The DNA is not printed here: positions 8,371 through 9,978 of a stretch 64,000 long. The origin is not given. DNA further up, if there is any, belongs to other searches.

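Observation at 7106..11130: Aromatic amino-acid decarboxylase coupled to a B12-radical-SAM enzyme, with a convergent Atg22-type exporter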

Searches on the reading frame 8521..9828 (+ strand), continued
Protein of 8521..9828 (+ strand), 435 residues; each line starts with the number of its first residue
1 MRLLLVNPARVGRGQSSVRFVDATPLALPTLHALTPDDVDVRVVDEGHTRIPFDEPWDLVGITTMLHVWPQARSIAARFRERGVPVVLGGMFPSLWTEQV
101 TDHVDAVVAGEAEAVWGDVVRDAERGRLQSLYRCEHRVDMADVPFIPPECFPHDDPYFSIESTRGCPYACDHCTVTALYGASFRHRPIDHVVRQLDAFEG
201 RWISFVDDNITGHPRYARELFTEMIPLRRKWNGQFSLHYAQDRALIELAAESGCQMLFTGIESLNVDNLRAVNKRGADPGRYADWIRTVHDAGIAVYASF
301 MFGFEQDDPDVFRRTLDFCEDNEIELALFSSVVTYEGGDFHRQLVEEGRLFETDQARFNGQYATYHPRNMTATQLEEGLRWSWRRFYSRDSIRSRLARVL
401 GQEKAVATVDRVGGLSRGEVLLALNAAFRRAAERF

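Call 49: find_encoding_contigs(protein=P0048, flank=6000, max_places=2)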
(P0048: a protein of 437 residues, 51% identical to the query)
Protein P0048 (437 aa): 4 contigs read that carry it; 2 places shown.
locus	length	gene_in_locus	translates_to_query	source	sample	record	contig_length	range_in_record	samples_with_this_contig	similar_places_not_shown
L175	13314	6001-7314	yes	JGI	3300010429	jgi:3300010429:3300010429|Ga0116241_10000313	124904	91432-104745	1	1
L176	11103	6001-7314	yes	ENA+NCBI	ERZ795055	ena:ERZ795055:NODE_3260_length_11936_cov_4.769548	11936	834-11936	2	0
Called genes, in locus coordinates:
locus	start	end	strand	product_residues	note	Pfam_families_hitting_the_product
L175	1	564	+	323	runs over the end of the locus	PF05643:GNA1162-like (weak)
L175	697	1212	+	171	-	PF07977:FabA, PF22818:ApeI-like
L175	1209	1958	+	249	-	PF00106:adh_short, PF08659:KR, PF13561:adh_short_C2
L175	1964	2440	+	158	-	PF07977:FabA, PF22818:ApeI-like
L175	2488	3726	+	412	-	PF00109:ketoacyl-synt, PF02801:Ketoacyl-synt_C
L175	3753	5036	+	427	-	PF00109:ketoacyl-synt, PF02801:Ketoacyl-synt_C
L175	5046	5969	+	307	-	PF02129:Peptidase_S15 (weak), PF05448:AXE1 (weak), PF12146:Hydrolase_4, PF00561:Abhydrolase_1, PF00326:Peptidase_S9, PF12697:Abhydrolase_6 (faint)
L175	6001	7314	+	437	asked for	PF02310:B12-binding (weak), PF04055:Radical_SAM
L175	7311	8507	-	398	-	PF13506:Glyco_transf_21, PF00535:Glycos_transf_2, PF10111:Glyco_tranf_2_2, PF13641:Glyco_tranf_2_3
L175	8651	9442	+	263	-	PF13414:TPR_11, PF13432:TPR_16, PF13432:TPR_16, PF14559:TPR_19, PF13424:TPR_12, PF13414:TPR_11, PF00515:TPR_1, PF13414:TPR_11, +31 more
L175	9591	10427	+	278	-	-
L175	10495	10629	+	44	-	-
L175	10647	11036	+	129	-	-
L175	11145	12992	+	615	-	PF00724:Oxidored_FMN, PF00070:Pyr_redox (weak), PF00890:FAD_binding_2, PF01266:DAO (weak), PF03486:HI0933_like, PF07992:Pyr_redox_2, PF12831:FAD_oxidored, PF00070:Pyr_redox, +7 more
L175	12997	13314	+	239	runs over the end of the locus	PF25087:GMPPB_C (faint), PF00132:Hexapep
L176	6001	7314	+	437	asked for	PF02310:B12-binding (weak), PF04055:Radical_SAM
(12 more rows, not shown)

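Call 50: find_encoding_contigs(protein=P0054, flank=6000, max_places=2)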
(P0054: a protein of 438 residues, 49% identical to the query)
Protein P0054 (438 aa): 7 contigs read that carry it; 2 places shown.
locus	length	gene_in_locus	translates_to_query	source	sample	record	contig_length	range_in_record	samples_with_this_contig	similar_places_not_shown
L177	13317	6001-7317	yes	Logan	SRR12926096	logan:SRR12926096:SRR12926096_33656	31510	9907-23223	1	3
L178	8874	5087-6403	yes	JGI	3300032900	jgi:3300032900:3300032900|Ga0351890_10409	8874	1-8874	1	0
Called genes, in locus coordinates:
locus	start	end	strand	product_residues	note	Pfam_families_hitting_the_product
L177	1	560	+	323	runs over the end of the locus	-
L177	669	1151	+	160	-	PF07977:FabA, PF22818:ApeI-like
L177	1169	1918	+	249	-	PF00106:adh_short, PF08659:KR, PF13561:adh_short_C2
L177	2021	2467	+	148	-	PF07977:FabA, PF22818:ApeI-like (weak)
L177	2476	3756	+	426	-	PF00109:ketoacyl-synt, PF02801:Ketoacyl-synt_C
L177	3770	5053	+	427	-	PF00109:ketoacyl-synt, PF02801:Ketoacyl-synt_C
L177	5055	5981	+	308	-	PF02129:Peptidase_S15 (faint), PF12740:PETase (faint), PF12146:Hydrolase_4, PF05448:AXE1 (weak), PF00326:Peptidase_S9, PF00561:Abhydrolase_1, PF12697:Abhydrolase_6 (faint)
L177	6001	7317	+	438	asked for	PF02310:B12-binding (weak), PF04055:Radical_SAM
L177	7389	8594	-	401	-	PF13506:Glyco_transf_21, PF00535:Glycos_transf_2, PF10111:Glyco_tranf_2_2 (weak), PF13641:Glyco_tranf_2_3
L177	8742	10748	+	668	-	-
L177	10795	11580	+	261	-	PF25063:ARM_TT21_C (weak), PF13424:TPR_12 (weak), PF13432:TPR_16 (weak), PF13424:TPR_12, PF00515:TPR_1 (weak), PF13414:TPR_11 (weak), PF14559:TPR_19 (weak), PF00515:TPR_1 (weak), +13 more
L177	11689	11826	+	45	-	-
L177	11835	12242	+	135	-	-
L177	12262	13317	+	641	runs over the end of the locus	PF00724:Oxidored_FMN, PF01262:AlaDh_PNT_C (weak), PF00890:FAD_binding_2 (weak), PF01266:DAO (weak), PF03486:HI0933_like, PF07992:Pyr_redox_2, PF12831:FAD_oxidored, PF00070:Pyr_redox, +6 more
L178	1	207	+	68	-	?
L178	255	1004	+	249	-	PF00106:adh_short, PF08659:KR, PF13561:adh_short_C2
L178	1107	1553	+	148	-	PF07977:FabA, PF22818:ApeI-like (weak)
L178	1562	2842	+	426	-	PF00109:ketoacyl-synt, PF02801:Ketoacyl-synt_C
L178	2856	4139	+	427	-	PF00109:ketoacyl-synt, PF02801:Ketoacyl-synt_C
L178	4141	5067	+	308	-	PF02129:Peptidase_S15 (faint), PF12740:PETase (faint), PF12146:Hydrolase_4, PF05448:AXE1 (weak), PF00326:Peptidase_S9, PF00561:Abhydrolase_1, PF12697:Abhydrolase_6 (faint)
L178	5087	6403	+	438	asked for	PF02310:B12-binding (weak), PF04055:Radical_SAM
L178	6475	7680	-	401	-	PF13506:Glyco_transf_21, PF00535:Glycos_transf_2, PF10111:Glyco_tranf_2_2 (weak), PF13641:Glyco_tranf_2_3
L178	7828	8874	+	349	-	?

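Call 53: find_encoding_contigs(protein=P0243, flank=10000, max_places=2)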
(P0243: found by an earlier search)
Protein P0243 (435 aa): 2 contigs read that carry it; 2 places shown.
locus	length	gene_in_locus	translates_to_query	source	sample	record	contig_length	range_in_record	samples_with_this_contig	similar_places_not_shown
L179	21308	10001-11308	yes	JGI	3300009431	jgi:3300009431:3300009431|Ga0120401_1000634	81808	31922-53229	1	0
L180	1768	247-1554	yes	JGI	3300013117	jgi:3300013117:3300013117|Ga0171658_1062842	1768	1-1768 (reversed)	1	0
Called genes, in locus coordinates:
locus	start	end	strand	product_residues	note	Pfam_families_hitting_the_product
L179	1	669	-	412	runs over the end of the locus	PF01041:DegT_DnrJ_EryC1, PF00155:Aminotran_1_2 (weak)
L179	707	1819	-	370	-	-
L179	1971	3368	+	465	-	PF13231:PMT_2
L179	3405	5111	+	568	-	PF00657:Lipase_GDSL, PF13472:Lipase_GDSL_2, PF13424:TPR_12 (faint), PF13428:TPR_14 (faint), PF13431:TPR_17 (faint), PF13432:TPR_16 (faint), PF14559:TPR_19 (weak)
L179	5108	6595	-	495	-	PF00657:Lipase_GDSL, PF19040:SGNH (weak)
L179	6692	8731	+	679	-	PF13320:GH123_cat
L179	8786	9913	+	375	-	-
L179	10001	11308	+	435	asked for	PF02310:B12-binding (weak), PF04055:Radical_SAM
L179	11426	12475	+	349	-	PF00149:Metallophos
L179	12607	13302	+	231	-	-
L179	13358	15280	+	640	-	-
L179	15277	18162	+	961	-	-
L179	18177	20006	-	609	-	-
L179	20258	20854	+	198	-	PF00440:TetR_N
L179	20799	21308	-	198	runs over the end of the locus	-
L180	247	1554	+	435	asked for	PF02310:B12-binding (weak), PF04055:Radical_SAM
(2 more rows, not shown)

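Call 65: search_protein_families(library=pfam, max_evalue=0.0001, proteins=[L006:113-2272:-, L005:4203-7982:-, L007:7219-9189:-, L013:13600-14931:+, L091:1758-2594:-, L006:2459-2800:-, L179:8786-9913:+, L009:988-1431:+])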
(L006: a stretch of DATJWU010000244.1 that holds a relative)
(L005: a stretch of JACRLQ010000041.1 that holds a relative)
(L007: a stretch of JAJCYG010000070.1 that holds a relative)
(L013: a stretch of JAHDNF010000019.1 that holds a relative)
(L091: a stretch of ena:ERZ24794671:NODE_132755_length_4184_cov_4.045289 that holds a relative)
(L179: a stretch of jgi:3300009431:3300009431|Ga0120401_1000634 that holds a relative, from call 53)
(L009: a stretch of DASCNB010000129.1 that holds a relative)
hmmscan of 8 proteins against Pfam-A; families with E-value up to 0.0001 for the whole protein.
L006:113-2272:- (719 aa): 9 families
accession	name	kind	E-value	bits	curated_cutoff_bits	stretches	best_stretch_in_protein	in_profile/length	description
PF02518.31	HATPase_c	-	5e-30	104.6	26.4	1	604-713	2-110/111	Histidine kinase-, DNA gyrase B-, and HSP90-like ATPase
PF02743.24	dCache_1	-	7.8e-16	58.8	45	1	103-278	58-238/240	Cache domain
PF00512.31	HisKA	-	5.8e-14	52.3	26.9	1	495-561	2-65/66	His Kinase A (phospho-acceptor) domain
PF00989.32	PAS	-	4e-11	43.4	22.6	1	363-471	2-113/113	PAS fold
PF13426.13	PAS_9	-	2.3e-10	41.1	27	1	372-472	1-102/103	PAS domain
PF13188.13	PAS_8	-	2.9e-08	33.8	21.8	1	363-418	2-57/65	PAS domain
PF08447.18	PAS_3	-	4.3e-07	30.5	25.6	1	384-465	2-85/89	PAS fold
PF08448.16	PAS_4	-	9.1e-07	29.5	23.1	1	369-475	2-109/110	PAS fold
PF17201.10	Cache_3-Cache_2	-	1.7e-06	28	27.7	1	172-293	161-296/299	Cache 3/Cache 2 fusion domain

L005:4203-7982:- (1259 aa): 10 families
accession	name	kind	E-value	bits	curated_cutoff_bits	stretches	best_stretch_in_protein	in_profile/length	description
PF03924.19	CHASE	-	7.9e-48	163.2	25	1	96-288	2-189/189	CHASE domain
PF00989.32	PAS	-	9.1e-47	158.2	22.6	3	850-955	3-109/113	PAS fold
PF13426.13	PAS_9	-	1.4e-42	144.6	27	3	861-961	4-103/103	PAS domain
PF08448.16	PAS_4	-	1.1e-37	129.1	23.1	3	409-517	3-109/110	PAS fold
PF02518.31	HATPase_c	-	6.7e-28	97.8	26.4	1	1104-1251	2-110/111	Histidine kinase-, DNA gyrase B-, and HSP90-like ATPase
PF00512.31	HisKA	-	6.2e-22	77.9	26.9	1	989-1057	1-66/66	His Kinase A (phospho-acceptor) domain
PF13188.13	PAS_8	-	4.5e-20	71.2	21.8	1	401-449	1-49/65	PAS domain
PF08447.18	PAS_3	-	6.8e-18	65.2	25.6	1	871-953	2-86/89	PAS fold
PF13185.12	GAF_2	-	1.7e-15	57.9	28.6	1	677-814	4-136/136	GAF domain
PF01590.32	GAF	-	4.3e-11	43.9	22.4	1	729-811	47-131/133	GAF domain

L007:7219-9189:- (656 aa): 8 families
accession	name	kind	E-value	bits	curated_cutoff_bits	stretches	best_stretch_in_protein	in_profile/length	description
PF13426.13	PAS_9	-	6e-31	107.2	27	2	149-251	2-103/103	PAS domain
PF00989.32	PAS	-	1.4e-26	93.2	22.6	2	143-249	6-113/113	PAS fold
PF00072.30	Response_reg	-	7e-19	68.5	30.2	1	533-644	1-110/111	Response regulator receiver domain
PF02518.31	HATPase_c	-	2.7e-18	66.9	26.4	1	389-509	2-109/111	Histidine kinase-, DNA gyrase B-, and HSP90-like ATPase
PF08448.16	PAS_4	-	2.4e-12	47.5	23.1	1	145-253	2-109/110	PAS fold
PF13188.13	PAS_8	-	3.3e-12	46.3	21.8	1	142-194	5-55/65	PAS domain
PF00512.31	HisKA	-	7.5e-11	42.4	26.9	1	283-345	3-64/66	His Kinase A (phospho-acceptor) domain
PF08447.18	PAS_3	-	2.6e-07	31.2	25.6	1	161-245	2-88/89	PAS fold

L013:13600-14931:+ (443 aa): 2 families
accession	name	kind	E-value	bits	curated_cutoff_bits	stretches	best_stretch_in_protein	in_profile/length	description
PF02518.31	HATPase_c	-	2.8e-21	76.5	26.4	1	305-418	4-109/111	Histidine kinase-, DNA gyrase B-, and HSP90-like ATPase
PF00072.30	Response_reg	-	3.2e-11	43.8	30.2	1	24-133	2-110/111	Response regulator receiver domain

L091:1758-2594:- (278 aa): 2 families
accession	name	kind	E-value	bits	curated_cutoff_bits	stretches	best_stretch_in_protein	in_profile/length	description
PF00498.31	FHA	-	1.8e-14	54.3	20.7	1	23-88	1-67/67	FHA domain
PF16697.10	Yop-YscD_cpl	-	1.5e-08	35.3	33.2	1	19-96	15-91/94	Inner membrane component of T3SS, cytoplasmic domain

L006:2459-2800:- (113 aa): 0 families

L179:8786-9913:+ (375 aa): 0 families

L009:988-1431:+ (147 aa): 1 family
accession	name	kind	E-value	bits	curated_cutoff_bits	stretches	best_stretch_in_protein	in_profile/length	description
PF07977.19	FabA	-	5.1e-12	46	23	1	3-118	6-137/138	FabA-like domain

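Call 72: search_protein_representatives(protein=window:8521-9828:+)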
Query: 435 residues. Proteins with E-value up to 0.001 (for the whole library): 23323; up to 1e-10: 6890; up to 1e-30: 1575. The best 150 are listed.
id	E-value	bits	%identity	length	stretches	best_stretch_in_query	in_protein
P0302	1.8e-100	353.2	41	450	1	23-402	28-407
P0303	1.9e-95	336.7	43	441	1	1-398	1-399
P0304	2.0e-94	333.4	40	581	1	1-398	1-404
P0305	2.3e-93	329.8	42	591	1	25-397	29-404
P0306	1.5e-84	300.8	42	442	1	24-395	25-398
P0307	1.7e-83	297.3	42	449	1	22-401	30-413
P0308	3.5e-83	296.3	41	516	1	5-430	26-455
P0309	5.8e-83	295.6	38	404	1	18-393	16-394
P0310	1.0e-82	294.7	39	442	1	26-397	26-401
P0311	4.3e-82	292.7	37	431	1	15-402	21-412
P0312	1.4e-81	291.0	40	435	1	23-396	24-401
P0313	2.2e-81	290.4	39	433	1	1-396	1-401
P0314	9.4e-81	288.3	39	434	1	12-409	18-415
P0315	2.4e-80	286.9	38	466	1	2-398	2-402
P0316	8.0e-80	285.2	40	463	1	19-396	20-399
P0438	1.4e-66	241.5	36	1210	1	2-396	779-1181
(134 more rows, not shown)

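Call 77: search_protein_families(library=pfam, max_evalue=0.0001, proteins=[P0438])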
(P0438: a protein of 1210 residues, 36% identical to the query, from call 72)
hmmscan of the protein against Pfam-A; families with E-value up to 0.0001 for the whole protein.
P0438 (1210 aa): 4 families
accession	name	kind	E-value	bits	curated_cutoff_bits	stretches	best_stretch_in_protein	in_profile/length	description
PF03176.21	MMPL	-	4.4e-26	92.1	20.5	2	557-752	107-305/333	MMPL family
PF04055.27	Radical_SAM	-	4.2e-14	53.5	29.5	1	948-1104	4-166/166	Radical SAM superfamily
PF02310.24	B12-binding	-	8.4e-11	42.2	32.1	1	837-900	50-119/121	B12 binding domain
PF00873.25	ACR_tran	-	6.7e-09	34.5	28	1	603-747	338-486/1021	AcrB/AcrD/AcrF family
